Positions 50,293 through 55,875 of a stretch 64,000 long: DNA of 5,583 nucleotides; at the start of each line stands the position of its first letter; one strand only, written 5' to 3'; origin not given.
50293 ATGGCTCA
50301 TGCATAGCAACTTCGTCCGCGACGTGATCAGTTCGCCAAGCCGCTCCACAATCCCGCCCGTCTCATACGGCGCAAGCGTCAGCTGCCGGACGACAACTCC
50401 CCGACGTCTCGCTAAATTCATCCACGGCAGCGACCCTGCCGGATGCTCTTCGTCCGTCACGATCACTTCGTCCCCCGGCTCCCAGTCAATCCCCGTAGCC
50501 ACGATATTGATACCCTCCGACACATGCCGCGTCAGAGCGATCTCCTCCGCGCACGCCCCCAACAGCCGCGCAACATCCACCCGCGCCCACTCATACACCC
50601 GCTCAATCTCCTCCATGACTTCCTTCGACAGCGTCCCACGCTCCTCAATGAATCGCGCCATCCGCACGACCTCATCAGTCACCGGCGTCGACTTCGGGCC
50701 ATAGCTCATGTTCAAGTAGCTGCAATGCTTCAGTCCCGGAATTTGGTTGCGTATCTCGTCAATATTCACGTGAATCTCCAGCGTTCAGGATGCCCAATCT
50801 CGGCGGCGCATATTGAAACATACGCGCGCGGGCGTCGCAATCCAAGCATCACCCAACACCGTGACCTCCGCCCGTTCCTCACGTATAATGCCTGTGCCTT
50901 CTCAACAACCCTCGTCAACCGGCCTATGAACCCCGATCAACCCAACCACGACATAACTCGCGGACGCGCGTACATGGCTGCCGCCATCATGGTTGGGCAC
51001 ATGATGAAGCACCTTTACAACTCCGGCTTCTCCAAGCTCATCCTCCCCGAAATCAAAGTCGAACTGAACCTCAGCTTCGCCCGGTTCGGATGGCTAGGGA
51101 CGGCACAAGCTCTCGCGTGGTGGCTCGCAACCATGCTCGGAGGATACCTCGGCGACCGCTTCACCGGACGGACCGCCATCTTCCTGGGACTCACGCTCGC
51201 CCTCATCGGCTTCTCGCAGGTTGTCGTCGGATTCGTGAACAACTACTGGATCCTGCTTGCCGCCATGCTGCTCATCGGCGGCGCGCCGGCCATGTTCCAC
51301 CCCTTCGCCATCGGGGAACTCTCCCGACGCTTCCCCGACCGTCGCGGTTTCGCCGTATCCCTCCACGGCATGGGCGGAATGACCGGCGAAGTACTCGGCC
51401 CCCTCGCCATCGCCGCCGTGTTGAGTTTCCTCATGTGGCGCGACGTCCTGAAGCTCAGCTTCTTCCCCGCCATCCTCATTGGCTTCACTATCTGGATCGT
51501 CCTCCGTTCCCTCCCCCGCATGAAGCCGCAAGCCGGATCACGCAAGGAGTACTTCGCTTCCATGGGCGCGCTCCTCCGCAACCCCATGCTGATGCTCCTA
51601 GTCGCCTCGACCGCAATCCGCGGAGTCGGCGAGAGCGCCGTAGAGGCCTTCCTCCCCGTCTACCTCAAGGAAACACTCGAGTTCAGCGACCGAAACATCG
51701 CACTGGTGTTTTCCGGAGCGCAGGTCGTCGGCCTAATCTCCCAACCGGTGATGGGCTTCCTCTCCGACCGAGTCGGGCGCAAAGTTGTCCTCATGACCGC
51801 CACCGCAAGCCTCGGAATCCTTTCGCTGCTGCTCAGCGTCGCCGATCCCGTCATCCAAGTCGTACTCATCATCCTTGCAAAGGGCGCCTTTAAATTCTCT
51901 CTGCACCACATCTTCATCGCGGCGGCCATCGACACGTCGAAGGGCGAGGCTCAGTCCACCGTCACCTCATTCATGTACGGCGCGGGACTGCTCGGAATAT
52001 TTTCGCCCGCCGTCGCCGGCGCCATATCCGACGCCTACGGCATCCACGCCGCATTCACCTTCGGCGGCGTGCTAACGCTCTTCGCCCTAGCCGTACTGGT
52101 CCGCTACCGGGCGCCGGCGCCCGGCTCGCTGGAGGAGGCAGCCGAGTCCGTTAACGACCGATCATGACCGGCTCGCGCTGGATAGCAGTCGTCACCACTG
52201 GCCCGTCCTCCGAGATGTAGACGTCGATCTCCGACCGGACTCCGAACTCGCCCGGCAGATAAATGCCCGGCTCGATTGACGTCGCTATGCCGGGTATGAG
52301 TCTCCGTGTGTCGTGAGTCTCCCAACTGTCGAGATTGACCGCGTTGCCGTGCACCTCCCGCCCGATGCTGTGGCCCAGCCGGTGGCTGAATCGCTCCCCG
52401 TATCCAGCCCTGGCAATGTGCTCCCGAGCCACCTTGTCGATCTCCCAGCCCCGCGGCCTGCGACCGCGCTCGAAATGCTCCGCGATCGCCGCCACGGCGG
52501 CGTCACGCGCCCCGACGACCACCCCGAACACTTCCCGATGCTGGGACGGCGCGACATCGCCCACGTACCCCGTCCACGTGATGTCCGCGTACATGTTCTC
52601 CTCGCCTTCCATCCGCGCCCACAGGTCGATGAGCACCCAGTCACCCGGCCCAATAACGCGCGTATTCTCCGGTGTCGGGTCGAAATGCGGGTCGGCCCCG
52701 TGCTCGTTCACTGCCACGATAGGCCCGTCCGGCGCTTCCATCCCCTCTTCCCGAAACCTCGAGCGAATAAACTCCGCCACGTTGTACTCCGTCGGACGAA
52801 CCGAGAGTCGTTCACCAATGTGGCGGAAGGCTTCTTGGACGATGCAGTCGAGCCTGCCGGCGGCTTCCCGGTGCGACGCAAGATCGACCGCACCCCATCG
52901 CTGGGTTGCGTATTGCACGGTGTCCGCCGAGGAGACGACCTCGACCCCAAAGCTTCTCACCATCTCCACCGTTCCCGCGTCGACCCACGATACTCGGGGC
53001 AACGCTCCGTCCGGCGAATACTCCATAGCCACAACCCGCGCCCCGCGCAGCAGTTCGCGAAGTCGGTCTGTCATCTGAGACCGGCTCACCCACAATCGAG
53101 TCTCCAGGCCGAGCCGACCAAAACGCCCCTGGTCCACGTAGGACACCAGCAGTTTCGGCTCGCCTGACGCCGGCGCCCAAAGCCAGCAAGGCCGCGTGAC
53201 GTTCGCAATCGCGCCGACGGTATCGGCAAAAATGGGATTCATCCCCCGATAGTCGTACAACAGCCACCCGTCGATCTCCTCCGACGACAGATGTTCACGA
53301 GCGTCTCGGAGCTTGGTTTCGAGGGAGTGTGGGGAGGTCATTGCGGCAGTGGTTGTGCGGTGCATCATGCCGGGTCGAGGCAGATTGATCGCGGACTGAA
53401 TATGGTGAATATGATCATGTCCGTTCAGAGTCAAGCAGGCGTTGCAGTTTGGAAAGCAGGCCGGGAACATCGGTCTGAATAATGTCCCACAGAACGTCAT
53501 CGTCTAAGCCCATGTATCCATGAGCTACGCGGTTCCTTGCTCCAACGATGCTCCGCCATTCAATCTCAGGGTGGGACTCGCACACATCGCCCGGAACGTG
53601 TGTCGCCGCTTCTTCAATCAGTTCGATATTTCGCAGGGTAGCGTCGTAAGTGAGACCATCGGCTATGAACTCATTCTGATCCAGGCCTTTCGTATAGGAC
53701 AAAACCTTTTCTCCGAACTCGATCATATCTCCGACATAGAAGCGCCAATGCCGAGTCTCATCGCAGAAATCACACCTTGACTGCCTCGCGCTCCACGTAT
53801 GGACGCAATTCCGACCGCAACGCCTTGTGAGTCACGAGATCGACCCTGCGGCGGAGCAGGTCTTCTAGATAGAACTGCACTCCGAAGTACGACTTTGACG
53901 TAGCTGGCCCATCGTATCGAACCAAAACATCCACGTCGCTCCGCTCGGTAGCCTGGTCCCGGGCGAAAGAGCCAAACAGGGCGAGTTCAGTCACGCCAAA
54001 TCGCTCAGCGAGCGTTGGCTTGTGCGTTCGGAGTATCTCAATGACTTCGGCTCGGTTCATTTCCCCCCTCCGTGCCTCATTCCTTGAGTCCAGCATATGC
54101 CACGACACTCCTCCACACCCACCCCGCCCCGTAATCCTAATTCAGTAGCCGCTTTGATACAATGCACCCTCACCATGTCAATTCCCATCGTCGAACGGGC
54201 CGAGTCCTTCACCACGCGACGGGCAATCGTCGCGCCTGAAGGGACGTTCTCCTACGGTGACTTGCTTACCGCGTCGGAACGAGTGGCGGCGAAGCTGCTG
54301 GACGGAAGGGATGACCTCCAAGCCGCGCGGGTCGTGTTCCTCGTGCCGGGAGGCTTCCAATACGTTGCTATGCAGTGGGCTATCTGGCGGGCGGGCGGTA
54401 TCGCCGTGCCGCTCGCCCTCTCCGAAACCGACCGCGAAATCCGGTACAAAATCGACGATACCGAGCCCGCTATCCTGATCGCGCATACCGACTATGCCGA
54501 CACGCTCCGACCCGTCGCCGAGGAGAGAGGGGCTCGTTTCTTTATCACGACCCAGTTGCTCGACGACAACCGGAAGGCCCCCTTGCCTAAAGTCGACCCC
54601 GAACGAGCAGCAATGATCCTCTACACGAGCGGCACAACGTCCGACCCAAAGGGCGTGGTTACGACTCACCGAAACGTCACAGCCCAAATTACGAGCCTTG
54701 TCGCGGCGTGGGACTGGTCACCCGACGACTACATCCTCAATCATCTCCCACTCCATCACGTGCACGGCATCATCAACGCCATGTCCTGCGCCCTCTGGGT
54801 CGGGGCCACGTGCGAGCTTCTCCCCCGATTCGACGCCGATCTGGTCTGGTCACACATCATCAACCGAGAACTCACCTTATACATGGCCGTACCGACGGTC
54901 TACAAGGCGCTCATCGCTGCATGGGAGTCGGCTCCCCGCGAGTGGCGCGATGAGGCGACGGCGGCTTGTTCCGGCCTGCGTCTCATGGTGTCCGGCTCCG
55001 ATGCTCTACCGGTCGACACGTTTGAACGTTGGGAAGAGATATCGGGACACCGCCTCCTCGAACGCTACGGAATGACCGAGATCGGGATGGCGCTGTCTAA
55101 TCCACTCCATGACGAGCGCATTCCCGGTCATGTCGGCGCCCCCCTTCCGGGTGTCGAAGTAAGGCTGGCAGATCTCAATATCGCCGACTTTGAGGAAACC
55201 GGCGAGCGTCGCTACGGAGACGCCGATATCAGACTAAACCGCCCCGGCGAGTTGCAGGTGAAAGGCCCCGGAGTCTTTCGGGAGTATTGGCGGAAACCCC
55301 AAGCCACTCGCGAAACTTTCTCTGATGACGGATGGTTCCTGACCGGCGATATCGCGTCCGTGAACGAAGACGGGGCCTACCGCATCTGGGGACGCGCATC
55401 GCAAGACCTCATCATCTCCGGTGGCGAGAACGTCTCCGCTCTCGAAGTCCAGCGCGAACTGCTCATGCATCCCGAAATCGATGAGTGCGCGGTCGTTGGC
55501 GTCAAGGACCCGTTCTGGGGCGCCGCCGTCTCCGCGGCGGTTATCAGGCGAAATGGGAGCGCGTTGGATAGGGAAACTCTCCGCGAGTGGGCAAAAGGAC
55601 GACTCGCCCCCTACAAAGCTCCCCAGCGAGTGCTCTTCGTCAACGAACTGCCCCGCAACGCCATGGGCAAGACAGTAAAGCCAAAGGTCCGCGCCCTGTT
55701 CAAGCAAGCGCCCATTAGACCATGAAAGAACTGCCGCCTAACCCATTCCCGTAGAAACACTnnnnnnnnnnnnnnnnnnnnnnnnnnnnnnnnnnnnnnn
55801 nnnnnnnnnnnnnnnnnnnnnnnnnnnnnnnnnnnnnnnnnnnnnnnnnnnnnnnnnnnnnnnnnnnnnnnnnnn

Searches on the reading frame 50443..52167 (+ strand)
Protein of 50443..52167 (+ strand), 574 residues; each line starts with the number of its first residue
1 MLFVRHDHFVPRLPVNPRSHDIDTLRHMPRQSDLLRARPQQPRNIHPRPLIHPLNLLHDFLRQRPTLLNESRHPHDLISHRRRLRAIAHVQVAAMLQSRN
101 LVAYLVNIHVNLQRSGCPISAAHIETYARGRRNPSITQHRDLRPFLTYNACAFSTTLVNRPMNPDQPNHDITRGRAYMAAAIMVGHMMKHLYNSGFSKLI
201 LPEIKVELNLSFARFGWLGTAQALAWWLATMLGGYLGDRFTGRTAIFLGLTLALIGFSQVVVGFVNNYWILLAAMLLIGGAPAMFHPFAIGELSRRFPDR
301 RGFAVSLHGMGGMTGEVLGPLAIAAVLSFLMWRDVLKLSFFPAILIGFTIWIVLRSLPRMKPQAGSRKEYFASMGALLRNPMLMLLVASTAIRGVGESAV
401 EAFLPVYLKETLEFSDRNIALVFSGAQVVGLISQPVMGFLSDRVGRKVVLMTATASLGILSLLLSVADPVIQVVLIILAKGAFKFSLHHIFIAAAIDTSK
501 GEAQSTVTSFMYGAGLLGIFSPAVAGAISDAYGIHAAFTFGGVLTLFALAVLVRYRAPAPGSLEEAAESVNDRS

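Call 42: search_protein_families(library=pfam, proteins=[window:50443-52167:+], max_evalue=0.001)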
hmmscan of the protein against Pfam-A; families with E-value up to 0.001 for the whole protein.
window:50443-52167:+ (574 aa): 5 families
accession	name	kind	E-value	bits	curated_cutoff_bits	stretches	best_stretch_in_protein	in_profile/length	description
PF07690.21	MFS_1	-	2.6e-42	145.4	33.4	2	197-415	15-235/347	Major Facilitator Superfamily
PF01306.25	LacY_symp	-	4.2e-08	32.8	24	1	399-540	25-170/413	LacY proton/sugar symporter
PF12832.13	MFS_1_like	-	3.2e-06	26.9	25.2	1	211-539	32-372/373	MFS_1 like family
PF13347.12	MFS_2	-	3e-05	23.2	27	1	334-500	170-347/427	MFS/sugar transport protein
PF00083.30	Sugar_tr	-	0.00014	21.3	22.3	1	364-565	239-447/452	Sugar (and other) transporter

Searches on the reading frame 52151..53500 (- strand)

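Call 42: search_protein_families(library=pfam, proteins=[window:52151-53500:-], max_evalue=0.001)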
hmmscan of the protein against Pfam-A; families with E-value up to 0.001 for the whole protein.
window:52151-53500:- (449 aa): 1 family
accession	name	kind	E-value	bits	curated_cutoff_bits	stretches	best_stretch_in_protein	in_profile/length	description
PF00557.29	Peptidase_M24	-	3.4e-40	138.5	23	1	220-431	9-208/208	Metallopeptidase family M24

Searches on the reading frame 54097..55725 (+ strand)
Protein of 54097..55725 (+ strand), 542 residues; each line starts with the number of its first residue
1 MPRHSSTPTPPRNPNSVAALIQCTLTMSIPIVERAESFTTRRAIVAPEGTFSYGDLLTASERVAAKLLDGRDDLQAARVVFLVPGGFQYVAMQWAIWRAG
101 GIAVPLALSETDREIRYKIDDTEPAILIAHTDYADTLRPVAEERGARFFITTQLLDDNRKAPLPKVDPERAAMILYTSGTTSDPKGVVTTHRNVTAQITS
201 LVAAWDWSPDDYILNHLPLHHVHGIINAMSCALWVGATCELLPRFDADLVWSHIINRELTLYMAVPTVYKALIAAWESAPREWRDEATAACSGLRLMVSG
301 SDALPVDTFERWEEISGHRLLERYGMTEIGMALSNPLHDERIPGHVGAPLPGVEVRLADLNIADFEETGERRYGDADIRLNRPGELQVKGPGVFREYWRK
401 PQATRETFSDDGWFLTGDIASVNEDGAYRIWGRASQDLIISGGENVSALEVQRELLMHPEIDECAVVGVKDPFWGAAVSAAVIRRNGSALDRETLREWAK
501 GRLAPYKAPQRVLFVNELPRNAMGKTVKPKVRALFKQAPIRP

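Call 42: search_protein_families(library=pfam, proteins=[window:54097-55725:+], max_evalue=0.001)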
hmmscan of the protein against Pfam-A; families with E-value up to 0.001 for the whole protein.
window:54097-55725:+ (542 aa): 2 families
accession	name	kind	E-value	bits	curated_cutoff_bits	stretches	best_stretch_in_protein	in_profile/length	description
PF00501.34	AMP-binding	-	4.6e-67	226.9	29.9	1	33-398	3-384/384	AMP-binding enzyme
PF13193.12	AMP-binding_C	-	6.6e-18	65.9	24.5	1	452-525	3-76/76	AMP-binding enzyme C-terminal domain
